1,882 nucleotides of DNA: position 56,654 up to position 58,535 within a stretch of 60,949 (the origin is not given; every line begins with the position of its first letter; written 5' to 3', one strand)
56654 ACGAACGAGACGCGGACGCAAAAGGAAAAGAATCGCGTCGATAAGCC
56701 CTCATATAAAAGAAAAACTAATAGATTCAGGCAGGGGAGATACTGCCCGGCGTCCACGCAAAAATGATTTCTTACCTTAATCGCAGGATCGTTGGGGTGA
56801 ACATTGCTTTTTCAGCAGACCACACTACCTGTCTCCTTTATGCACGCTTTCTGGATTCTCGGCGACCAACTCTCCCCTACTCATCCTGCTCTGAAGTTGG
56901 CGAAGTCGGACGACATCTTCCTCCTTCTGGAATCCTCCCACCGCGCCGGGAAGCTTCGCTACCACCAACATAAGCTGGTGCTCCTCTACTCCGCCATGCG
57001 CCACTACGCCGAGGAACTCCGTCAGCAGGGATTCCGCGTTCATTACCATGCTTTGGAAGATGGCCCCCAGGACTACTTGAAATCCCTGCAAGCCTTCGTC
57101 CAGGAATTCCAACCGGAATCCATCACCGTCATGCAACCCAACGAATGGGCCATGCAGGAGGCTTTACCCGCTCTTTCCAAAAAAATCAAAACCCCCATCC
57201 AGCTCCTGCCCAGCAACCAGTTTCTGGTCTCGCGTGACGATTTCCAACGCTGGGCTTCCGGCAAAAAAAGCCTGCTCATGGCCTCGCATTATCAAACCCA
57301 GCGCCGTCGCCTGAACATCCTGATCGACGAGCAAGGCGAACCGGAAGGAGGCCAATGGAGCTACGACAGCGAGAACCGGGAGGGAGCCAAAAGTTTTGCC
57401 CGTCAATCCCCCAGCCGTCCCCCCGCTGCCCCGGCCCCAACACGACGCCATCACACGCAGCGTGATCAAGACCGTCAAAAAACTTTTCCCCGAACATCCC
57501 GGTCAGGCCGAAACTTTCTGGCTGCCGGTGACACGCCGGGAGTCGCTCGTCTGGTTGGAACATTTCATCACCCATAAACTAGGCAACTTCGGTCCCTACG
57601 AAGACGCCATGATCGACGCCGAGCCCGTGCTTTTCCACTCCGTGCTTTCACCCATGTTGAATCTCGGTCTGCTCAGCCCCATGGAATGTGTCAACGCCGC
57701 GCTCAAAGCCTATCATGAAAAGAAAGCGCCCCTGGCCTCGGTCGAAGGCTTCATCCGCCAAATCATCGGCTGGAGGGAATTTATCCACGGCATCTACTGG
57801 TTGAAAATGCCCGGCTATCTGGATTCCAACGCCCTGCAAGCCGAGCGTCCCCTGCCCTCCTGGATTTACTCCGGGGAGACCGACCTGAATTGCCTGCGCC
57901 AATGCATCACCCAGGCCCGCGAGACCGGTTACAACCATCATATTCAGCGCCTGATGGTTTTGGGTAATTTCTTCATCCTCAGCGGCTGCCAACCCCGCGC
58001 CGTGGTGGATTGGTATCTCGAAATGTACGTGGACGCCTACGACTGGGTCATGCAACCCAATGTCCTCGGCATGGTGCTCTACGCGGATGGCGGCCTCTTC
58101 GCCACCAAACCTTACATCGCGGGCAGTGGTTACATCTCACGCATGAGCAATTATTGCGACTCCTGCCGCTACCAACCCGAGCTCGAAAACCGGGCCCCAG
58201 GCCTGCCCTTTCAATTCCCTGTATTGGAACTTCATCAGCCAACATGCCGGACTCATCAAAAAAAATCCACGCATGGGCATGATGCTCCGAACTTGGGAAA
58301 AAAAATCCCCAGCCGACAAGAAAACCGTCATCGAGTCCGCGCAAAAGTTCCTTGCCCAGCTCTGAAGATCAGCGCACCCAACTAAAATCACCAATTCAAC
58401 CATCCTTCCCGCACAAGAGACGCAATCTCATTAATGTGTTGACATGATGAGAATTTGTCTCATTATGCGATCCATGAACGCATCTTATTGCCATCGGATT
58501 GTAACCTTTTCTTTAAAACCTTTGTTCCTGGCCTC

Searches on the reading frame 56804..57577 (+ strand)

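Call 59: search_protein_families(library=pfam, proteins=[window:56804-57577:+], max_evalue=0.001)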
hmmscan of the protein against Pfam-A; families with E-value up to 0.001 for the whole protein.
window:56804-57577:+ (257 aa): 1 family
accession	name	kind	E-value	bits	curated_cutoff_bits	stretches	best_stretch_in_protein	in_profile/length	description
PF04244.19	DPRP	-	3.8e-62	210.4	22.1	1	17-210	2-193/224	Deoxyribodipyrimidine photo-lyase-related protein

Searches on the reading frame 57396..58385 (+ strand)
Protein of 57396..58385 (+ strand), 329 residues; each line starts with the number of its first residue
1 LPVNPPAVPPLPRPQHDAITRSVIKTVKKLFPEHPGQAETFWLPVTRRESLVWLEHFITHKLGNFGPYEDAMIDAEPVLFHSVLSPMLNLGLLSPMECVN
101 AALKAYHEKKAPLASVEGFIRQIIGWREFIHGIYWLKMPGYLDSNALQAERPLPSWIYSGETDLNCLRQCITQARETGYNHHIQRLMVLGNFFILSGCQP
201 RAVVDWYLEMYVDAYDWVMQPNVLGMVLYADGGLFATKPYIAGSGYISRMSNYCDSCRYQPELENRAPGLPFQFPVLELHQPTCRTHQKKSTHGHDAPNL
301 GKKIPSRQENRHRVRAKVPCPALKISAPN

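Call 59: search_protein_families(library=pfam, proteins=[window:57396-58385:+], max_evalue=0.001)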
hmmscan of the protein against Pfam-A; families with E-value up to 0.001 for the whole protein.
window:57396-58385:+ (329 aa): 1 family
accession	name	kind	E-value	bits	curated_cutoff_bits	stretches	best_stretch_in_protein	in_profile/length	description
PF04244.19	DPRP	-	0.00011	22.6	22.1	1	6-42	187-223/224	Deoxyribodipyrimidine photo-lyase-related protein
